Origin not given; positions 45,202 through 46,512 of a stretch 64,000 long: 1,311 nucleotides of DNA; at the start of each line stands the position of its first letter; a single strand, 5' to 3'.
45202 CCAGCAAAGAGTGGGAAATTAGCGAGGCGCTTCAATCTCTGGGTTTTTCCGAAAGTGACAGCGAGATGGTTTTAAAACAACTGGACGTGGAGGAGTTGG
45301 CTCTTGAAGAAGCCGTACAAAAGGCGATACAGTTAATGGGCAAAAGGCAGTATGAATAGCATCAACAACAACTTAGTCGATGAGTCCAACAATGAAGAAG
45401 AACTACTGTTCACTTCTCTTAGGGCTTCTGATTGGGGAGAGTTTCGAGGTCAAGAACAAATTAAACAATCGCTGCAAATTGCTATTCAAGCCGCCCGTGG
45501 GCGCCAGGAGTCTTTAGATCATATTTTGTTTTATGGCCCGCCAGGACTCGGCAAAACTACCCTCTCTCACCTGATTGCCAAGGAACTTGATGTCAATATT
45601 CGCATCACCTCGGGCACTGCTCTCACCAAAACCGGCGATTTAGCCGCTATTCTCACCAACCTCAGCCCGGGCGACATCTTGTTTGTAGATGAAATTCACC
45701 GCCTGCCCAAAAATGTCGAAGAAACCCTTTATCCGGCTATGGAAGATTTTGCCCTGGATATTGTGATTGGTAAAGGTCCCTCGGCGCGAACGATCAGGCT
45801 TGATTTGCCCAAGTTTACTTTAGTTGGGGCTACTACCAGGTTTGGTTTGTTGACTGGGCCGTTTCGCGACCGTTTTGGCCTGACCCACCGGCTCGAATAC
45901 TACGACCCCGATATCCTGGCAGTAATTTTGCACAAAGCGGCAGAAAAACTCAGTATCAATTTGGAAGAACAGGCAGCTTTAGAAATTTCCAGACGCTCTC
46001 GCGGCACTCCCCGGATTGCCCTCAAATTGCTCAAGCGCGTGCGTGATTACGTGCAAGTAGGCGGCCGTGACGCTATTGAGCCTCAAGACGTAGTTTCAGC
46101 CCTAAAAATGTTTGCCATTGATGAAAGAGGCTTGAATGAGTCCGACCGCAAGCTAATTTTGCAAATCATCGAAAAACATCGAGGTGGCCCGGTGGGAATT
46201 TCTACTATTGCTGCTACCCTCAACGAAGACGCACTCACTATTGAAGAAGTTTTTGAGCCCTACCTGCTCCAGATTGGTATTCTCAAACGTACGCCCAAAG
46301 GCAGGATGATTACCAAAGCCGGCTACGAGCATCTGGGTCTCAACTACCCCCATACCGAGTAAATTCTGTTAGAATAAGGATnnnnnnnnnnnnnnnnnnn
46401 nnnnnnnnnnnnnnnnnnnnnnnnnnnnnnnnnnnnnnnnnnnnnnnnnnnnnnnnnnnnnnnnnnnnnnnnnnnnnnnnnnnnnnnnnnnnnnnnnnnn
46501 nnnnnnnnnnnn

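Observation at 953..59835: Exceptionally large, near-contiguous cell-surface glycan locus (about 27 glycosyltransferases) bracketing ruvCAB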

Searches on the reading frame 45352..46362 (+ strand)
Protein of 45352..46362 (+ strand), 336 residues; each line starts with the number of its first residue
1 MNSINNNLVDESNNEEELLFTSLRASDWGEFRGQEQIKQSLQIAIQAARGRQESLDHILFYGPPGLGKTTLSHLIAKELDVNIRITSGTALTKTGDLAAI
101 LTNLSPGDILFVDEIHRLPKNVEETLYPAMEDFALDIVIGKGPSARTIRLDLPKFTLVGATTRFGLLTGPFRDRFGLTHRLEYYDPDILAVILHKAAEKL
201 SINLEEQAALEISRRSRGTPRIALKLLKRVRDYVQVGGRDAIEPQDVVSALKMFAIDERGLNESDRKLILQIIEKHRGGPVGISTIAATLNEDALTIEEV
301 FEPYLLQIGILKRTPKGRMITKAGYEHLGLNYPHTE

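Call 9: search_protein_families(library=pfam, proteins=[window:45352-46362:+], max_evalue=0.001)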
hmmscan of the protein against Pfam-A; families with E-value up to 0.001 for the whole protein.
window:45352-46362:+ (336 aa): 9 families
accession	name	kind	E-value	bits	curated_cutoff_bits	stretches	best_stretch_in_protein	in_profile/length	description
PF05496.18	RuvB_N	-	6.3e-75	250.7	27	1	23-181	1-159/159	Holliday junction DNA helicase RuvB P-loop domain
PF17864.7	AAA_lid_4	-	1.3e-24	86.1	27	1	184-257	1-74/74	RuvB AAA lid domain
PF05491.19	RuvB_C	-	2.4e-23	82.3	24.7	1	258-328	1-71/72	RuvB C-terminal winged helix domain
PF00004.35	AAA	-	1.4e-18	68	21.2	1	58-177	1-125/131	ATPase family associated with various cellular activities (AAA)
PF07728.20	AAA_5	-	1.3e-07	32.1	22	1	57-161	1-121/139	AAA domain (dynein-related subfamily)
PF01078.27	Mg_chelatase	-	5e-06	26.5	20.3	0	27-75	1-42/207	Magnesium chelatase, subunit ChlI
PF00931.28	NB-ARC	-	0.00012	21.8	23.5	0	52-80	15-43/248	NB-ARC domain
PF13401.12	AAA_22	-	0.00037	21.3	27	0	57-83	7-34/130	AAA domain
PF07726.17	AAA_3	-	0.00042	20.7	27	0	57-132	1-88/131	ATPase family associated with various cellular activities (AAA)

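Call 12: find_encoding_contigs(protein=window:45352-46362:+, flank=10000, max_places=6)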
Protein window:45352-46362:+ (336 aa): 4 contigs read that carry it; 1 place shown.
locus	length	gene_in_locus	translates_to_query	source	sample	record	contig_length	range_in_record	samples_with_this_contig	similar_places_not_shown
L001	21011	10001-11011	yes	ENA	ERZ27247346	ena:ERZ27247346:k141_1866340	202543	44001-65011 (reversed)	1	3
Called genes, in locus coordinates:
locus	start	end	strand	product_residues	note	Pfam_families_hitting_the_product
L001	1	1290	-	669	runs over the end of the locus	PF02366:PMT (weak), PF13231:PMT_2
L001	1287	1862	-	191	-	-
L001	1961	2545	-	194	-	-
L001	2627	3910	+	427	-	PF01943:Polysacc_synt, PF13440:Polysacc_synt_3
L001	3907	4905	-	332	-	PF00106:adh_short (weak), PF01073:3Beta_HSD, PF01370:Epimerase, PF02719:Polysacc_synt_2 (faint), PF07993:NAD_binding_4 (faint), PF16363:GDP_Man_Dehyd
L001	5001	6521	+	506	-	PF13231:PMT_2 (weak)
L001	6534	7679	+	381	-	PF13439:Glyco_transf_4, PF00534:Glycos_transf_1, PF20706:GT4-conflict, PF13692:Glyco_trans_1_4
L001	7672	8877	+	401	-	PF13439:Glyco_transf_4 (weak), PF00534:Glycos_transf_1, PF13692:Glyco_trans_1_4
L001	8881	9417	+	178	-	PF02075:RuvC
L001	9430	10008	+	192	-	PF01330:RuvA_N, PF14520:HHH_5, PF07499:RuvA_C (weak)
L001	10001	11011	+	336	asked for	PF01078:Mg_chelatase (faint), PF05496:RuvB_N, PF00004:AAA, PF07728:AAA_5 (weak), PF17864:AAA_lid_4, PF05491:WHD_RuvB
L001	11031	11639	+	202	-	PF00132:Hexapep, PF14602:Hexapep_2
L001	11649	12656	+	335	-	PF00535:Glycos_transf_2, PF13641:Glyco_tranf_2_3, PF10111:Glyco_tranf_2_2 (weak)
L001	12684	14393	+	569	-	PF04932:Wzy_C (weak)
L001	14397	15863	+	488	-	PF13231:PMT_2, PF02366:PMT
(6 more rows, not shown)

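Call 13: find_related_loci(query=window:45352-46362:+, collection=genome_contigs, flank=10000)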
Query window:45352-46362:+ (336 aa) in genome_contigs; peptide patterns used: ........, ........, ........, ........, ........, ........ (x = any residue, [..] = any of these).
600 stretches matched a pattern (row limit reached: there are more); 590 encode a relative of the query (tblastn E <= 1e-3); the best 80 are kept; 80 distinct loci.
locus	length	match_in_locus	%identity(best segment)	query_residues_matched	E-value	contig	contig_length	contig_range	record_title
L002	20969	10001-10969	70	11-333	1e-151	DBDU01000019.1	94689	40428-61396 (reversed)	MAG TPA_asm: Patescibacteria group bacterium UBA924 UBA924_contig_528, whole genome shotgun sequence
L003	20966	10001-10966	69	12-333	3e-148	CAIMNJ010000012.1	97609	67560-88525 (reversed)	uncultured bacterium isolate LaPlata_bin-1529 genome assembly, contig: bin-1529:12/18, whole genome shotgun sequence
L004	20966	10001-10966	66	12-333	5e-144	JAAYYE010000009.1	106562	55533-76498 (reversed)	MAG: Candidatus Paceibacterota bacterium isolate AS06rmzACSIP_209 281070_AS06, whole genome shotgun sequence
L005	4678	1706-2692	61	5-333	2e-137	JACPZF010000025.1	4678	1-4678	MAG: Candidatus Gottesmanbacteria bacterium isolate NC_groundwater_882_Pr1_S2p5_40_13 Montesol18_S2p5_coassembly_scaffol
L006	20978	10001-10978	61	8-333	6e-129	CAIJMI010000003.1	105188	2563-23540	Candidatus Gottesmanbacteria bacterium isolate LaPlata-b_bin-0620 genome assembly, contig: bin-0620:3/5, whole genome sh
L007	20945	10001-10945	61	19-333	6e-129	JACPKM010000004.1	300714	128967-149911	MAG: Candidatus Daviesbacteria bacterium isolate NC_groundwater_494_Ag_S-0.1um_37_28 S35_SO-1_scaffold_153288, whole gen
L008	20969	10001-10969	59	11-333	2e-126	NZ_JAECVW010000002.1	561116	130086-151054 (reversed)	Thermoactinomyces intermedius strain CICC 10671=DSM 43846 NODE_2_length_561116_cov_3.537472, whole genome shotgun sequen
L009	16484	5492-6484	57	5-334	2e-125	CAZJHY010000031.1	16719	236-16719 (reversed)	MAG TPA_asm: uncultured Clostridia bacterium isolate binchicken_co22_4 genome assembly, contig: NODE_3643_length_16719_c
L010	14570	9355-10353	58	1-333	5e-125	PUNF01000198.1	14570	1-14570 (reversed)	MAG: Clostridia bacterium isolate B1Sed10_200 B1-Sed10-C5014, whole genome shotgun sequence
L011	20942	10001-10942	61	21-334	2e-124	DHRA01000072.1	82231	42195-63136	MAG TPA_asm: Firmicutes bacterium UBA5324 UBA5324_contig_2727, whole genome shotgun sequence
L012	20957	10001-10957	60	15-333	4e-124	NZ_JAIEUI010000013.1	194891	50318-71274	Paenibacillus piscarius strain P121 NODE_13_length_194891_cov_125.960046, whole genome shotgun sequence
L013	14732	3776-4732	59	15-333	2e-123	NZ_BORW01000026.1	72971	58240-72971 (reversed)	Paenibacillus cookii strain J21TS3 sequence026, whole genome shotgun sequence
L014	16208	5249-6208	59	15-334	1e-123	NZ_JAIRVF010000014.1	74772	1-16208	MAG: Paenibacillus sp. isolate Fux382_bin13 k119_404648, whole genome shotgun sequence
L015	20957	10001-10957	59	2-321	3e-123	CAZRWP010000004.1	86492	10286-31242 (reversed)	MAG TPA_asm: uncultured Pseudomonadales bacterium isolate SRP144015_co1_84 genome assembly, contig: NODE_140_length_8649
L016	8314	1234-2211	58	8-333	3e-123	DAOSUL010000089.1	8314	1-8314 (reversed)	MAG TPA_asm: Clostridiales bacterium isolate AMR_MDS_2190 NODE_4436_length_8314_cov_61.828309, whole genome shotgun sequ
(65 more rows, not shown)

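Call 47: search_protein_families(library=pfam, proteins=[L003:83-724:-, L003:751-1872:-, L003:1888-2841:+, L002:19-774:+, L002:771-2327:+, L002:2291-3895:+, L004:1-666:-, L004:1649-2554:-], max_evalue=0.001)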
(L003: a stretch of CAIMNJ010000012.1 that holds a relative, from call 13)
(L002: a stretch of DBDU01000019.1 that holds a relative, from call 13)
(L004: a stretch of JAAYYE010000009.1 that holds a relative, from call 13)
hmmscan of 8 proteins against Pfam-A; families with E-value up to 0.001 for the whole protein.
L003:83-724:- (213 aa): 0 families

L003:751-1872:- (373 aa): 7 families
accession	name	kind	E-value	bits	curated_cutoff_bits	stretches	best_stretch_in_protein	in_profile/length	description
PF03275.19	GLF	-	2.2e-69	233.6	26.3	1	152-355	2-203/203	UDP-galactopyranose mutase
PF13450.12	NAD_binding_8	-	3.3e-16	59.8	21.9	1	9-76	1-67/68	NAD(P)-binding Rossmann-like domain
PF00070.33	Pyr_redox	-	3.5e-05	24.7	22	0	6-42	1-36/82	Pyridine nucleotide-disulphide oxidoreductase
PF02737.24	3HCDH_N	-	3.5e-05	24.2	22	1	7-50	2-45/180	3-hydroxyacyl-CoA dehydrogenase, NAD binding domain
PF01266.30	DAO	-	6.1e-05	23.1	27.9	1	6-41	1-37/353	FAD dependent oxidoreductase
PF07992.20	Pyr_redox_2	-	0.00015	21.7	26.1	1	5-45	143-182/291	Pyridine nucleotide-disulphide oxidoreductase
PF01494.25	FAD_binding_3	-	0.00048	19.9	22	1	6-38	3-35/349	FAD binding domain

L003:1888-2841:+ (317 aa): 0 families

L002:19-774:+ (251 aa): 0 families

L002:771-2327:+ (518 aa): 1 family
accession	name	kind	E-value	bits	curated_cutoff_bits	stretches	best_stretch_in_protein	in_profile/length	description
PF13231.12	PMT_2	-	2.9e-15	57.3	26.1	1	67-217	7-154/160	Dolichyl-phosphate-mannose-protein mannosyltransferase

L002:2291-3895:+ (534 aa): 4 families
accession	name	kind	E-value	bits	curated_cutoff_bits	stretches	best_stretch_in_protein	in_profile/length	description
PF00535.33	Glycos_transf_2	-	1.8e-25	90.2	23.3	2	278-378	2-108/168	Glycosyl transferase family 2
PF13641.12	Glyco_tranf_2_3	-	1.1e-14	55.5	27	1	276-477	3-214/230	Glycosyltransferase like family 2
PF10111.15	Glyco_tranf_2_2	-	2.9e-13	50.4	27.3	2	335-474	68-215/276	Glycosyltransferase like family 2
PF13632.12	Glyco_trans_2_3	-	7.2e-07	29.6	27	0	428-472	78-121/198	Glycosyl transferase family group 2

L004:1-666:- (222 aa): 2 families
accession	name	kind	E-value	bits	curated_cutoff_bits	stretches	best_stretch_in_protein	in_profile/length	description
PF00535.33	Glycos_transf_2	-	4.4e-22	79.2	23.3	1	9-169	2-167/168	Glycosyl transferase family 2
PF10111.15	Glyco_tranf_2_2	-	7.5e-06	26.1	27.3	1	9-107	2-101/276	Glycosyltransferase like family 2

L004:1649-2554:- (301 aa): 4 families
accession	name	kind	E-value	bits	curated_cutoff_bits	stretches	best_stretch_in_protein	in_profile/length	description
PF00535.33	Glycos_transf_2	-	3.1e-17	63.5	23.3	1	6-144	1-124/168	Glycosyl transferase family 2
PF13641.12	Glyco_tranf_2_3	-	1.7e-08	35.2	27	1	6-260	4-224/230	Glycosyltransferase like family 2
PF13632.12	Glyco_trans_2_3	-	0.00018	21.8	27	0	197-250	77-128/198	Glycosyl transferase family group 2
PF13506.12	Glyco_transf_21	-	0.00049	20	21.7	0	91-146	23-78/174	Glycosyl transferase family 21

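Call 52: find_homologous_proteins(query=window:45352-46362:+, max_evalue=1e-100)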
Query window:45352-46362:+ (336 aa): 7742 proteins with E <= 1e-100 among 8000 candidates; the best 120 are listed.
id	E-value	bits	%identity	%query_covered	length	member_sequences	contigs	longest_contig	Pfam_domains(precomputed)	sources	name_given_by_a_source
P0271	2.6e-216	735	100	100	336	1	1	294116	PF05491.20,PF17864.8,PF00004.36,PF05496.19,PF07728.21,PF01078.28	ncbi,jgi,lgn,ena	-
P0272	2.0e-201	686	92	100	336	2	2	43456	PF05491.20,PF17864.8,PF00004.36,PF05496.19,PF07728.21,PF01078.28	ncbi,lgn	-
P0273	8.1e-173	592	80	100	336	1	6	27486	PF13173.13,PF05491.20,PF17864.8,PF00004.36,PF05496.19,PF07728.21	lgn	-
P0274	1.3e-169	582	80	99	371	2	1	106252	PF05491.20,PF17864.8,PF00004.36,PF05496.19,PF07728.21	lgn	-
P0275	1.1e-167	575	78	100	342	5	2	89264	PF05491.20,PF17864.8,PF00004.36,PF05496.19,PF07728.21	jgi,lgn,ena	jgi:Holliday junction DNA helicase RuvB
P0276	1.2e-167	575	78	99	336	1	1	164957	PF05491.20,PF17864.8,PF00004.36,PF05496.19,PF07728.21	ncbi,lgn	-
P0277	3.1e-167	574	79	99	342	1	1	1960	PF05491.20,PF17864.8,PF00004.36,PF05496.19,PF07728.21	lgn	-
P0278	2.5e-157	541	73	99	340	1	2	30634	PF05491.20,PF17864.8,PF00004.36,PF05496.19,PF07728.21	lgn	-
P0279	8.3e-156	536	74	99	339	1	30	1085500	PF05491.20,PF17864.8,PF00004.36,PF05496.19,PF07728.21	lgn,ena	-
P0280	1.4e-155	536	71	98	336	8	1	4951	PF13173.13,PF05491.20,PF17864.8,PF00004.36,PF05496.19,PF07728.21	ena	-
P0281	2.2e-155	535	76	95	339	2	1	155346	PF05491.20,PF17864.8,PF00004.36,PF05496.19,PF07728.21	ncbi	-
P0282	8.1e-155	533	73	98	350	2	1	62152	PF05491.20,PF17864.8,PF00004.36,PF05496.19,PF07728.21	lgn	-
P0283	1.5e-154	532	76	95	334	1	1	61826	PF05491.20,PF17864.8,PF00004.36,PF05496.19,PF07728.21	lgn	-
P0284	1.1e-153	529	71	98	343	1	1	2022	PF05491.20,PF17864.8,PF00004.36,PF05496.19,PF07728.21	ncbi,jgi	-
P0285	1.2e-152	526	76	95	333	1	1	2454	PF13173.13,PF05491.20,PF17864.8,PF00004.36,PF13401.13,PF05496.19,PF07728.21,PF13191.13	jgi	jgi:holliday junction DNA helicase RuvB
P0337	3.1e-148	512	73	93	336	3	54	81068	PF05491.20,PF17864.8,PF00004.36,PF05496.19,PF07728.21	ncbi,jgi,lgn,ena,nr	ncbi:MAG: Holliday junction branch migration DNA helicase RuvB [Candidatus Pacebacteria bacterium CG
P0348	6.3e-148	511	72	96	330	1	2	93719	PF13173.13,PF05491.20,PF17864.8,PF00004.36,PF05496.19,PF07728.21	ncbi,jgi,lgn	ncbi:MAG: Holliday junction branch migration DNA helicase RuvB [Candidatus Woesebacteria bacterium]|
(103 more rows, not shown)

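Call 53: find_encoding_contigs(protein=P0276, flank=10000, max_places=1)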
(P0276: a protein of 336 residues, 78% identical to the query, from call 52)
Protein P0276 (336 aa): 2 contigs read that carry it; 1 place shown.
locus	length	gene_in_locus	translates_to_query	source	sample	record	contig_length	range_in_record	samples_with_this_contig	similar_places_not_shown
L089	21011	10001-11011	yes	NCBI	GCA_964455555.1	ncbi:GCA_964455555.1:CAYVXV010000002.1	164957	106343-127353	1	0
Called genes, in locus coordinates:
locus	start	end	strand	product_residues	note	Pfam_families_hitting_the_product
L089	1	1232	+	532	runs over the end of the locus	-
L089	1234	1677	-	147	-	PF00578:AhpC-TSA, PF08534:Redoxin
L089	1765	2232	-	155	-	-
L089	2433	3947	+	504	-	PF13231:PMT_2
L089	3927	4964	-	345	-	PF04321:RmlD_sub_bind (weak), PF01073:3Beta_HSD, PF01370:Epimerase, PF02719:Polysacc_synt_2 (weak), PF07993:NAD_binding_4 (faint), PF16363:GDP_Man_Dehyd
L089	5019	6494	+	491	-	PF13231:PMT_2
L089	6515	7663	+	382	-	PF13439:Glyco_transf_4, PF00534:Glycos_transf_1, PF13692:Glyco_trans_1_4, PF20706:GT4-conflict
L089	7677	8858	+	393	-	PF13439:Glyco_transf_4, PF00534:Glycos_transf_1, PF13692:Glyco_trans_1_4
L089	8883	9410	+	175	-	PF02075:RuvC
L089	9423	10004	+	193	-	PF01330:RuvA_N, PF14520:HHH_5, PF07499:RuvA_C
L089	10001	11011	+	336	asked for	PF05496:RuvB_N, PF00004:AAA, PF07728:AAA_5, PF17864:AAA_lid_4, PF05491:WHD_RuvB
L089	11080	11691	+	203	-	PF00132:Hexapep, PF14602:Hexapep_2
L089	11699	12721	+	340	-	PF00535:Glycos_transf_2, PF10111:Glyco_tranf_2_2, PF13641:Glyco_tranf_2_3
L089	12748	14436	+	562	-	PF04932:Wzy_C (weak)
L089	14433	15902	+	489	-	PF13231:PMT_2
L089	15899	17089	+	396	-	PF13439:Glyco_transf_4, PF00534:Glycos_transf_1, PF13692:Glyco_trans_1_4, PF13524:Glyco_trans_1_2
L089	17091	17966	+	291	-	PF00535:Glycos_transf_2, PF13641:Glyco_tranf_2_3, PF13712:Glyco_tranf_2_5 (weak)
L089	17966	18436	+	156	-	-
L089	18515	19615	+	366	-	PF13439:Glyco_transf_4, PF20706:GT4-conflict, PF00534:Glycos_transf_1, PF13692:Glyco_trans_1_4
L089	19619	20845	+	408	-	PF20706:GT4-conflict, PF00534:Glycos_transf_1, PF13692:Glyco_trans_1_4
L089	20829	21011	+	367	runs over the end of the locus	PF00483:NTP_transferase, PF12804:NTP_transf_3, PF22640:ManC_GMP_beta-helix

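Call 54: find_encoding_contigs(protein=P0274, flank=10000, max_places=1)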
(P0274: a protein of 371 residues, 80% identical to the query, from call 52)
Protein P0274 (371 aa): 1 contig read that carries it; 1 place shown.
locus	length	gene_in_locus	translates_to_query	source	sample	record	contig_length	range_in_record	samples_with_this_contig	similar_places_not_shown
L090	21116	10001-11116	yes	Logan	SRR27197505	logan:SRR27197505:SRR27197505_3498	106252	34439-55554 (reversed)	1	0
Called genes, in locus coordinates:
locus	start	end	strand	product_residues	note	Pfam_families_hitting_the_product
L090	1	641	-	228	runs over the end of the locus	PF00535:Glycos_transf_2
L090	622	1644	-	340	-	PF03706:LPG_synthase_TM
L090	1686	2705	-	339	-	PF00535:Glycos_transf_2 (faint)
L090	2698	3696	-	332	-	PF00106:adh_short (weak), PF01073:3Beta_HSD, PF01370:Epimerase, PF02719:Polysacc_synt_2 (weak), PF07993:NAD_binding_4, PF16363:GDP_Man_Dehyd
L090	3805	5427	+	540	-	-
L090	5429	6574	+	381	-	PF13439:Glyco_transf_4, PF20706:GT4-conflict, PF00534:Glycos_transf_1, PF13692:Glyco_trans_1_4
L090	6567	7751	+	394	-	PF13439:Glyco_transf_4 (weak), PF00534:Glycos_transf_1, PF13692:Glyco_trans_1_4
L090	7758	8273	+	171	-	PF02075:RuvC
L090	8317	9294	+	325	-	-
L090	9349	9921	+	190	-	PF01330:RuvA_N, PF14520:HHH_5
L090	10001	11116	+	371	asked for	PF05496:RuvB_N, PF00004:AAA, PF07728:AAA_5, PF17864:AAA_lid_4, PF05491:WHD_RuvB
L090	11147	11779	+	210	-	PF25087:GMPPB_C (faint), PF00132:Hexapep, PF14602:Hexapep_2 (weak)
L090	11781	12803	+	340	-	PF00535:Glycos_transf_2, PF13641:Glyco_tranf_2_3, PF10111:Glyco_tranf_2_2 (faint)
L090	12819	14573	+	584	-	PF04932:Wzy_C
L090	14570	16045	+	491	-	PF02366:PMT, PF13231:PMT_2 (weak)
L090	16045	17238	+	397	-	PF13439:Glyco_transf_4, PF00534:Glycos_transf_1, PF13692:Glyco_trans_1_4, PF13524:Glyco_trans_1_2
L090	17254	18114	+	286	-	PF00535:Glycos_transf_2, PF10111:Glyco_tranf_2_2 (weak), PF13641:Glyco_tranf_2_3, PF13712:Glyco_tranf_2_5 (faint)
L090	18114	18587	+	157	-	-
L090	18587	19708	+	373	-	PF13439:Glyco_transf_4 (weak), PF00534:Glycos_transf_1, PF20706:GT4-conflict, PF13692:Glyco_trans_1_4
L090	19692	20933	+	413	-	PF20706:GT4-conflict (weak), PF00534:Glycos_transf_1, PF13692:Glyco_trans_1_4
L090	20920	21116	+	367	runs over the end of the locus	PF00483:NTP_transferase, PF12804:NTP_transf_3 (weak), PF22640:ManC_GMP_beta-helix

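Call 80: find_encoding_contigs(protein=P0337, flank=10000, max_places=1)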
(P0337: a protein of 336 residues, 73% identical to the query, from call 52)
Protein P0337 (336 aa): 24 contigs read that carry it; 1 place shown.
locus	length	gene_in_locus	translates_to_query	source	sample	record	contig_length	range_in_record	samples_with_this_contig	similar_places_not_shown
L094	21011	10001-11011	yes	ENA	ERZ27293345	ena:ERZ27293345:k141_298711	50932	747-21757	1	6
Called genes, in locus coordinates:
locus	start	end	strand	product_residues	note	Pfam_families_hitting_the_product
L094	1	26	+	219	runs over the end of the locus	-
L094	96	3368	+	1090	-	PF04932:Wzy_C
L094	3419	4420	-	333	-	PF01370:Epimerase, PF02719:Polysacc_synt_2 (faint), PF16363:GDP_Man_Dehyd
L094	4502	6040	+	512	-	PF13231:PMT_2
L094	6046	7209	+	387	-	PF13439:Glyco_transf_4, PF20706:GT4-conflict, PF00534:Glycos_transf_1, PF13692:Glyco_trans_1_4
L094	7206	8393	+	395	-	PF13439:Glyco_transf_4, PF00534:Glycos_transf_1, PF13692:Glyco_trans_1_4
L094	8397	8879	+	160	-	PF02075:RuvC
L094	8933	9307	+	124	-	PF05656:DUF805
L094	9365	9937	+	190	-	PF01330:RuvA_N, PF14520:HHH_5, PF07499:RuvA_C (weak)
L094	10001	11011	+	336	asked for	PF05496:RuvB_N, PF00004:AAA, PF07728:AAA_5 (weak), PF17864:AAA_lid_4, PF05491:WHD_RuvB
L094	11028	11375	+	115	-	-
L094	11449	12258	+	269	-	PF04383:KilA-N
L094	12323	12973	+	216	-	PF25087:GMPPB_C (faint), PF00132:Hexapep, PF14602:Hexapep_2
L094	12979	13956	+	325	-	PF00535:Glycos_transf_2, PF10111:Glyco_tranf_2_2 (faint), PF13641:Glyco_tranf_2_3, PF13506:Glyco_transf_21 (faint)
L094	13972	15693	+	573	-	PF04932:Wzy_C (weak)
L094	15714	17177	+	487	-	PF02366:PMT (weak), PF13231:PMT_2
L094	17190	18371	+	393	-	PF13439:Glyco_transf_4, PF00534:Glycos_transf_1, PF13692:Glyco_trans_1_4, PF13524:Glyco_trans_1_2 (faint)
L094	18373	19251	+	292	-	PF00535:Glycos_transf_2, PF13641:Glyco_tranf_2_3 (faint), PF13712:Glyco_tranf_2_5 (faint)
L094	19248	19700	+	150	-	-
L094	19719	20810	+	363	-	PF13439:Glyco_transf_4 (weak), PF20706:GT4-conflict, PF00534:Glycos_transf_1, PF13692:Glyco_trans_1_4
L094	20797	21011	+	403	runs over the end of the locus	PF20706:GT4-conflict, PF00534:Glycos_transf_1, PF13692:Glyco_trans_1_4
